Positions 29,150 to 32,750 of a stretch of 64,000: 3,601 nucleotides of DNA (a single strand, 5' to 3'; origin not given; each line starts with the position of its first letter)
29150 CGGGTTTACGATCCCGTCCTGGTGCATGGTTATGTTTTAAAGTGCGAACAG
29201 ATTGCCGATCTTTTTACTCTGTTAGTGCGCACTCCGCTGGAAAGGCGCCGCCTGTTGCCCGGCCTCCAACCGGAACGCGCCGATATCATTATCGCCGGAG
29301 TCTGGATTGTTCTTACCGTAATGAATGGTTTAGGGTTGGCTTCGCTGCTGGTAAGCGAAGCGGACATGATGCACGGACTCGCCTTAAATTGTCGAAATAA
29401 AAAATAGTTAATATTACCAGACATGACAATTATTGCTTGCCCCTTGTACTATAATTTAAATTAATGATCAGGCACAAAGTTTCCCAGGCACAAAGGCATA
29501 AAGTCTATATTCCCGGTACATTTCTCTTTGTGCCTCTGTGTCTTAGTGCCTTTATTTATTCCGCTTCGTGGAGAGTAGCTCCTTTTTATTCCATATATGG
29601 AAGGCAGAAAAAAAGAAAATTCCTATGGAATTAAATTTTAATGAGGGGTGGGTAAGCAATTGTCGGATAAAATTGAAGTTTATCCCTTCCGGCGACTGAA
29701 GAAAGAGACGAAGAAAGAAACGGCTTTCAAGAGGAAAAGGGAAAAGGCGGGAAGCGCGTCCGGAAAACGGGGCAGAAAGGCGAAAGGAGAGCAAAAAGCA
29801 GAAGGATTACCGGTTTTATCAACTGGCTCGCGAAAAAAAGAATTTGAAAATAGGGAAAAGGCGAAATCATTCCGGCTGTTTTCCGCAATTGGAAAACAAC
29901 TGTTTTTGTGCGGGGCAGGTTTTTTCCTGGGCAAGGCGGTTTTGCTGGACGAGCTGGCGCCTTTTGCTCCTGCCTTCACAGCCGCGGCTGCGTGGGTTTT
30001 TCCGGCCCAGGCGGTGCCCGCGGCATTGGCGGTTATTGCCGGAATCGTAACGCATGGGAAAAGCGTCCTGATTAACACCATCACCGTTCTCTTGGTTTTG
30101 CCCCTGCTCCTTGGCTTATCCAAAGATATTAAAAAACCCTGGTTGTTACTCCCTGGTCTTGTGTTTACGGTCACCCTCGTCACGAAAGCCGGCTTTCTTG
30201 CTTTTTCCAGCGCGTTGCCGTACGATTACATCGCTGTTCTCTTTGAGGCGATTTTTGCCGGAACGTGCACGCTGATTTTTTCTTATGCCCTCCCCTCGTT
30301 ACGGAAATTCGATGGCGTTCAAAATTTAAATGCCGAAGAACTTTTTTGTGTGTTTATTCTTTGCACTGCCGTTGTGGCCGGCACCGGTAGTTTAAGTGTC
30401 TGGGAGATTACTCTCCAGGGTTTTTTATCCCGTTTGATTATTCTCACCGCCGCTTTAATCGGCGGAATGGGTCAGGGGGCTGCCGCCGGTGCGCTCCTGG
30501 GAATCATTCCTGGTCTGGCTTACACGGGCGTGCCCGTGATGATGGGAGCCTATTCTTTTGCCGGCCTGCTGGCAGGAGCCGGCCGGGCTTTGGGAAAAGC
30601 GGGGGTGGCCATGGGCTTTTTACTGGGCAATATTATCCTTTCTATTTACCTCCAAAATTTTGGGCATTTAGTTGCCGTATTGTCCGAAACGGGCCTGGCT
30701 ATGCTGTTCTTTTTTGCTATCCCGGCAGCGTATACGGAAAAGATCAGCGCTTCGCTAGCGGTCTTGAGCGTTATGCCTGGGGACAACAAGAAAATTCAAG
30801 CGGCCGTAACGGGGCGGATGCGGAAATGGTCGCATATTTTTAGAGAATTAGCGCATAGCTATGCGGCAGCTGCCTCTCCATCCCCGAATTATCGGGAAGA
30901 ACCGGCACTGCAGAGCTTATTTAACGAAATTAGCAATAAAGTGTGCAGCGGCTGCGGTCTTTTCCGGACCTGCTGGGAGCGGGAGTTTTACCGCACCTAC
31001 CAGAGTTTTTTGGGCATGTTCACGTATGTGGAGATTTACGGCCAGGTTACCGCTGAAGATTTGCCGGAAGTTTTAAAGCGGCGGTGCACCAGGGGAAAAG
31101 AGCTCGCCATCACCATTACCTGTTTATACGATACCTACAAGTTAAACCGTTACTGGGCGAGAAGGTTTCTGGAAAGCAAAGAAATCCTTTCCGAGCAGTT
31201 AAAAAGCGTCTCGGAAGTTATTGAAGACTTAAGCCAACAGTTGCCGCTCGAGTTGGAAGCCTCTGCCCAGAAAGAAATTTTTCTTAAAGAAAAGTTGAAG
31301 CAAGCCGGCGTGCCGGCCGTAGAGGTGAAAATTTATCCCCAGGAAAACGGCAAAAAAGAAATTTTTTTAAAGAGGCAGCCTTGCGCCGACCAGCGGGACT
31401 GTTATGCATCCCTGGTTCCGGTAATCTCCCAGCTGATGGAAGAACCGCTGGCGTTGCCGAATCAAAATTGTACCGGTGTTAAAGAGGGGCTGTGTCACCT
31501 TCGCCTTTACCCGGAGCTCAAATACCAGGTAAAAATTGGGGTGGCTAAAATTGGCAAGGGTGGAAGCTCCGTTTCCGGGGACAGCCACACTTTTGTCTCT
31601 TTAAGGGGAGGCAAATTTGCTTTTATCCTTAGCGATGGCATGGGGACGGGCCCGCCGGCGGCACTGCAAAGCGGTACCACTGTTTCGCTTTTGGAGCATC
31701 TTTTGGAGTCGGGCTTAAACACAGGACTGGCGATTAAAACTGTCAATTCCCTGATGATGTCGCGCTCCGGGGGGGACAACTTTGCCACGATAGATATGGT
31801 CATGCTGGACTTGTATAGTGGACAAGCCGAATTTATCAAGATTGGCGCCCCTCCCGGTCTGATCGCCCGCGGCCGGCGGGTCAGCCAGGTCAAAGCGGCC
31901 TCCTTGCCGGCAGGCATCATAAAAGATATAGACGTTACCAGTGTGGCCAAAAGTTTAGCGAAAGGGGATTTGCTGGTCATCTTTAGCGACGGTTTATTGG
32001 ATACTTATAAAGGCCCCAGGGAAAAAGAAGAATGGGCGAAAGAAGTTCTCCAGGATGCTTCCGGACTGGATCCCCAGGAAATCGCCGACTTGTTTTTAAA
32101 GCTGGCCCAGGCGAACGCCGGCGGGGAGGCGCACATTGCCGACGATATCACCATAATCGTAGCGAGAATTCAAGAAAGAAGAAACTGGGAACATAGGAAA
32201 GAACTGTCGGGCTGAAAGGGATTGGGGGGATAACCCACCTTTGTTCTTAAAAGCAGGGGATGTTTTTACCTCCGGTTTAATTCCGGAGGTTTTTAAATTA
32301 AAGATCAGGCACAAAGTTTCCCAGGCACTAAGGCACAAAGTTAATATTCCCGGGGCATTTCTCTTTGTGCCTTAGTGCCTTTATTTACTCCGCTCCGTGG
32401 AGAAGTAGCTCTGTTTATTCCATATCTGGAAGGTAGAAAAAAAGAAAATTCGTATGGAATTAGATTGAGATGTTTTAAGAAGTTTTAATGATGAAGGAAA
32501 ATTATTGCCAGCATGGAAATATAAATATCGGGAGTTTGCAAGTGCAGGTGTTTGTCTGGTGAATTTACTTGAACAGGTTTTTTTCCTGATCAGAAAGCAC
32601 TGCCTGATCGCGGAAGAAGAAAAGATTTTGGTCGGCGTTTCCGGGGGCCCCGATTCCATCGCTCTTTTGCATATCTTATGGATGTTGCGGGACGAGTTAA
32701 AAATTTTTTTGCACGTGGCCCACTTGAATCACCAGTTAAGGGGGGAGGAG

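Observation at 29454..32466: spoIIE is bracketed by two direct copies of a ~190-bp structured repeat element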

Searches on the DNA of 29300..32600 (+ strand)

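Call 59: search_rna_families(source=window, start=29300, end=32600, threshold=evalue, max_evalue=1)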
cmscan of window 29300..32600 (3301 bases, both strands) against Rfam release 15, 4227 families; matches with E-value up to 1: 0.
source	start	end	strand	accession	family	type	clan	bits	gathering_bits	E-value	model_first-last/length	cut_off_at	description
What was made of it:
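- On Curated RNA family (Rfam 15): No hit at E <= 1 in 29300-32600 (call 59).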

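Call 85: search_dna_similar(query=window:32294-32466:+, collection=plasmids, mode=distant, max_evalue=0.001, max_rows=10)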
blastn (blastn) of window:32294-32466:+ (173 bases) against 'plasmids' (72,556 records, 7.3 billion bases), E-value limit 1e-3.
No match.

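Call 86: search_dna_similar(query=window:32294-32466:+, collection=phages, mode=distant, max_evalue=0.001, max_rows=10)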
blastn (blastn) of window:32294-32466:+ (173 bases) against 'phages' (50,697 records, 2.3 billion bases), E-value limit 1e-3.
No match.
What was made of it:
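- Tried and rejected: BLASTN of copy C against 72,556 plasmid and 50,697 phage records (calls 85, 86).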
